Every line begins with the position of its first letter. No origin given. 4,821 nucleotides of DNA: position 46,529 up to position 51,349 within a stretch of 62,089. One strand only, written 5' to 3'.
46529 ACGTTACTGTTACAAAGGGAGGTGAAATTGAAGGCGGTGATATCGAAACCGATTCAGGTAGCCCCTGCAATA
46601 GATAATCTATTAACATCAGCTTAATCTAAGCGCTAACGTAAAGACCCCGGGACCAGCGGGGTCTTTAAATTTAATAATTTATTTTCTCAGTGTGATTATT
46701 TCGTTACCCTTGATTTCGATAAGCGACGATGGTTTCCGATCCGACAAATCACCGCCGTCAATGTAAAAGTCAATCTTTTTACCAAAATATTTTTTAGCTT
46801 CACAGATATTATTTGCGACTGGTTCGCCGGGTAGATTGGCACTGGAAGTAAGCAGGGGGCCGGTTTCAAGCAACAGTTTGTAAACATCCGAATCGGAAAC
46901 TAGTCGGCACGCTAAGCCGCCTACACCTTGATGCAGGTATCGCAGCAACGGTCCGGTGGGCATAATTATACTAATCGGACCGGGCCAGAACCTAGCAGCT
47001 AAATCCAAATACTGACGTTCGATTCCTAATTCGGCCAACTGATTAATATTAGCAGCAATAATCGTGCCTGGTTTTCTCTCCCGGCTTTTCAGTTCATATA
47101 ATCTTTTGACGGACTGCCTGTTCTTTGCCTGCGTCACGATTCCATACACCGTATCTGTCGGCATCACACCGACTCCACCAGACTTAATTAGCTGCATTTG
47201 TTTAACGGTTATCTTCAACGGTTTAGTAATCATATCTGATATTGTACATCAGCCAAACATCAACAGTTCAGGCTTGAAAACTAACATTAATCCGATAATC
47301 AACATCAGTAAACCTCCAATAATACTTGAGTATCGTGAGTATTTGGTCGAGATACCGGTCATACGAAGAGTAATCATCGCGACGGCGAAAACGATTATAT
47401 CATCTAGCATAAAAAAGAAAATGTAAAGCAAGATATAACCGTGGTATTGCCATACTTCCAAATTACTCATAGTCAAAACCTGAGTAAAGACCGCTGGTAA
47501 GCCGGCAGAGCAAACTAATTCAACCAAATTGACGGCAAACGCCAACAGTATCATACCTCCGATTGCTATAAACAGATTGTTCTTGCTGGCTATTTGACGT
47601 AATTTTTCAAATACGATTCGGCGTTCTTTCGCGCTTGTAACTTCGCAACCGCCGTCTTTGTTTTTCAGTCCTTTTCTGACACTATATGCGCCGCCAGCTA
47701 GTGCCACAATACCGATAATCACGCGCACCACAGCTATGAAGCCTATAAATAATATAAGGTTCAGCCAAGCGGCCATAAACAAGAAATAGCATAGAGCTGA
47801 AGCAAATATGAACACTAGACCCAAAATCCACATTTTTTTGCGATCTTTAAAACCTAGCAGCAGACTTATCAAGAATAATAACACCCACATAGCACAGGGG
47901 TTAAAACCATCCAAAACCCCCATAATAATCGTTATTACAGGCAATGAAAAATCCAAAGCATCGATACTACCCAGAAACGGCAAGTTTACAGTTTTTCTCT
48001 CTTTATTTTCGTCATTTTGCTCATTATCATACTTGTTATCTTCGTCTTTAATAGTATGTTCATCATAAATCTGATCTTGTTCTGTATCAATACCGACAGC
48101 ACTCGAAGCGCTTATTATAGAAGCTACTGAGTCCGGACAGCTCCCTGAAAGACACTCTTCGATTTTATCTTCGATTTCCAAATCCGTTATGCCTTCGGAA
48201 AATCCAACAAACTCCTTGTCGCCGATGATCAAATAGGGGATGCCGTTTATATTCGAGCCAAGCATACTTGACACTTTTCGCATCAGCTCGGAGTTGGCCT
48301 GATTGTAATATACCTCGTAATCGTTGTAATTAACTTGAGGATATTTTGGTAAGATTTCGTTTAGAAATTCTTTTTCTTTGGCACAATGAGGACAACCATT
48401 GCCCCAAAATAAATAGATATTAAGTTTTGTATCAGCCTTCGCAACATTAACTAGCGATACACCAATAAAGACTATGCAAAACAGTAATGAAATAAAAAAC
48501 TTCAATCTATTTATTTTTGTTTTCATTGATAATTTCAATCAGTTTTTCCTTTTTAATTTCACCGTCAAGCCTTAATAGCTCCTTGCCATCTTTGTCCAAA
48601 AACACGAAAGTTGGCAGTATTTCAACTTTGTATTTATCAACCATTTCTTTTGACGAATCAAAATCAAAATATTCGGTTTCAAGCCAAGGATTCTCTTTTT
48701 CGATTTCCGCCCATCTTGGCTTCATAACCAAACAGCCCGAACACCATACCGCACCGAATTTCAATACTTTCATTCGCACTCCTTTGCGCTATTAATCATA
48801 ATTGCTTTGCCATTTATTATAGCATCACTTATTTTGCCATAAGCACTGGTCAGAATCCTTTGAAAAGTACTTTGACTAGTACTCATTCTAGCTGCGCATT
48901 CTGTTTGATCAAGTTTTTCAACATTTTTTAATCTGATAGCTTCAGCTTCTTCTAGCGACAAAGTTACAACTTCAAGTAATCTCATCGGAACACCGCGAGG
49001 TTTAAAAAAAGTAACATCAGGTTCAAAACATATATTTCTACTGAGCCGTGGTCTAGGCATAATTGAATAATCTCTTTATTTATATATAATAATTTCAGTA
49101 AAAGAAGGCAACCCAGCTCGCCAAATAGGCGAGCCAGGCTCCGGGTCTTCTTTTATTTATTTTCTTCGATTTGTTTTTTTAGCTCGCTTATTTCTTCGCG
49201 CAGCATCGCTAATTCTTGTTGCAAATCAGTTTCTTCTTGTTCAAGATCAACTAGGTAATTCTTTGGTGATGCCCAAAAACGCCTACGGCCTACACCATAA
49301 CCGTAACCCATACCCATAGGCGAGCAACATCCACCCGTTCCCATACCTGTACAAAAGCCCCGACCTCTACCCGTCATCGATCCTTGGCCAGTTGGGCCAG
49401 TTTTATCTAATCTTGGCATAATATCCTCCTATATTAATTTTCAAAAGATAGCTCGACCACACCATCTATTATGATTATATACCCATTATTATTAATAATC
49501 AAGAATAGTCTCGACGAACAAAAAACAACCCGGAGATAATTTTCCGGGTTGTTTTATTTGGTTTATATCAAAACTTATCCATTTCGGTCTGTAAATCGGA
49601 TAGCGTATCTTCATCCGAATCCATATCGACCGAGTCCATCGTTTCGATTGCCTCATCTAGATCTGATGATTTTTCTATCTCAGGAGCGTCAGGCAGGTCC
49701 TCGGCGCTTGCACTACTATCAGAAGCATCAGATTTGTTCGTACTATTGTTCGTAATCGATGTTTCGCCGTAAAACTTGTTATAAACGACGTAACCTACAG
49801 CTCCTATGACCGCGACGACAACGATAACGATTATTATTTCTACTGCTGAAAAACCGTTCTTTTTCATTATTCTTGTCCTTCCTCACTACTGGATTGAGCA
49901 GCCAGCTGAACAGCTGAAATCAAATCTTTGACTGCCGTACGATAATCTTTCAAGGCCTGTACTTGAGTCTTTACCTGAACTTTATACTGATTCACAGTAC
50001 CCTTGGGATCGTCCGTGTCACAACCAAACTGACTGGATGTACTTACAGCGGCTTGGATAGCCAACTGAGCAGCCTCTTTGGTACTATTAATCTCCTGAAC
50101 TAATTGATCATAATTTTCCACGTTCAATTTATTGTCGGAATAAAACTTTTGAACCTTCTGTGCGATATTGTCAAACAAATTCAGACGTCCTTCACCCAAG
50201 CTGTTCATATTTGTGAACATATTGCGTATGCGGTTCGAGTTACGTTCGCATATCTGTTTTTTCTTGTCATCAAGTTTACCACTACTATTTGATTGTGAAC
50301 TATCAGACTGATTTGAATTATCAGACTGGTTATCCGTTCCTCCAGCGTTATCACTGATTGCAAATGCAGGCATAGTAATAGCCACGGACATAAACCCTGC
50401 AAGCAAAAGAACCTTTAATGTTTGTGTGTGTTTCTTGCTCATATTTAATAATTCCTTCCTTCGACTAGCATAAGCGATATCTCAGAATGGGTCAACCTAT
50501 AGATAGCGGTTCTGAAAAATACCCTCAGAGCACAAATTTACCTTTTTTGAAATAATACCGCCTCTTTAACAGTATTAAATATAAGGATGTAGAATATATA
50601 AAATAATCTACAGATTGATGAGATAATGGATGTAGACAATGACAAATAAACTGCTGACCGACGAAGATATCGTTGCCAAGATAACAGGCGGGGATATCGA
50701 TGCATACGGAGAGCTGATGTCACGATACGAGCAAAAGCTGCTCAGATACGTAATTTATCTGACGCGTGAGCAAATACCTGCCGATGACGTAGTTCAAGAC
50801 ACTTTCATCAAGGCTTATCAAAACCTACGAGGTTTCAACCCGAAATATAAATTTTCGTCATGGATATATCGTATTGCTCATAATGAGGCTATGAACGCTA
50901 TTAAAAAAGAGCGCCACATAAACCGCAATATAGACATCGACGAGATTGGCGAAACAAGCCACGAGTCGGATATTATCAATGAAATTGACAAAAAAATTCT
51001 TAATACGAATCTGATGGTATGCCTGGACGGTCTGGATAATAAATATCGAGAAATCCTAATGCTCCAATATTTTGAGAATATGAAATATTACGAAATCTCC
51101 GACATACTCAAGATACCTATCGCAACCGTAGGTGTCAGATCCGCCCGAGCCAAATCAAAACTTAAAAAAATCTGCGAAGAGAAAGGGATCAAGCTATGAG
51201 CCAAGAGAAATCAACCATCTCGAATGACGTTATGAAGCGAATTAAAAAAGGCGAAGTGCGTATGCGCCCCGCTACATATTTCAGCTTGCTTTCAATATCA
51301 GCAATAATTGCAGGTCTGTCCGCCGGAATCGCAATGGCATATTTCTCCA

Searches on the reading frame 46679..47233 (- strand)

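Call 66: search_protein_families(library=pfam, proteins=[window:46679-47233:-], max_evalue=0.0001)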
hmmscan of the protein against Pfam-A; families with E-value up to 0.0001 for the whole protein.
window:46679-47233:- (184 aa): 1 family
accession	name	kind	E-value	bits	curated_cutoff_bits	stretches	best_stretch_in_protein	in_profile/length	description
PF01300.24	Sua5_yciO_yrdC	-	9.3e-42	143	25.1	1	15-184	2-177/178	Telomere recombination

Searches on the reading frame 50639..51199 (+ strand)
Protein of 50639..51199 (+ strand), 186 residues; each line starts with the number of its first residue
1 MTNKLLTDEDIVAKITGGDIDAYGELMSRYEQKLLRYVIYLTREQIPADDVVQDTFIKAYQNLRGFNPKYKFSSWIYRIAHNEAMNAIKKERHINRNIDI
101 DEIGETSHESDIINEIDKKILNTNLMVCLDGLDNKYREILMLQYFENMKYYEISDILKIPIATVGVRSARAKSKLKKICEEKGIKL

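Call 66: search_protein_families(library=pfam, proteins=[window:50639-51199:+], max_evalue=0.0001)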
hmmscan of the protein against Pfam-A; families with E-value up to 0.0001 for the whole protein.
window:50639-51199:+ (186 aa): 3 families
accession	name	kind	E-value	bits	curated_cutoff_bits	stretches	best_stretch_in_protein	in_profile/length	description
PF04542.20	Sigma70_r2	-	1.2e-16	60.7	24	1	26-92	1-69/71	Sigma-70 region 2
PF08281.18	Sigma70_r4_2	-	1.3e-11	44.3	25.7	1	125-175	4-54/54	Sigma-70, region 4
PF04545.22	Sigma70_r4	-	2.1e-06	27.6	24.1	1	128-177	1-50/50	Sigma-70, region 4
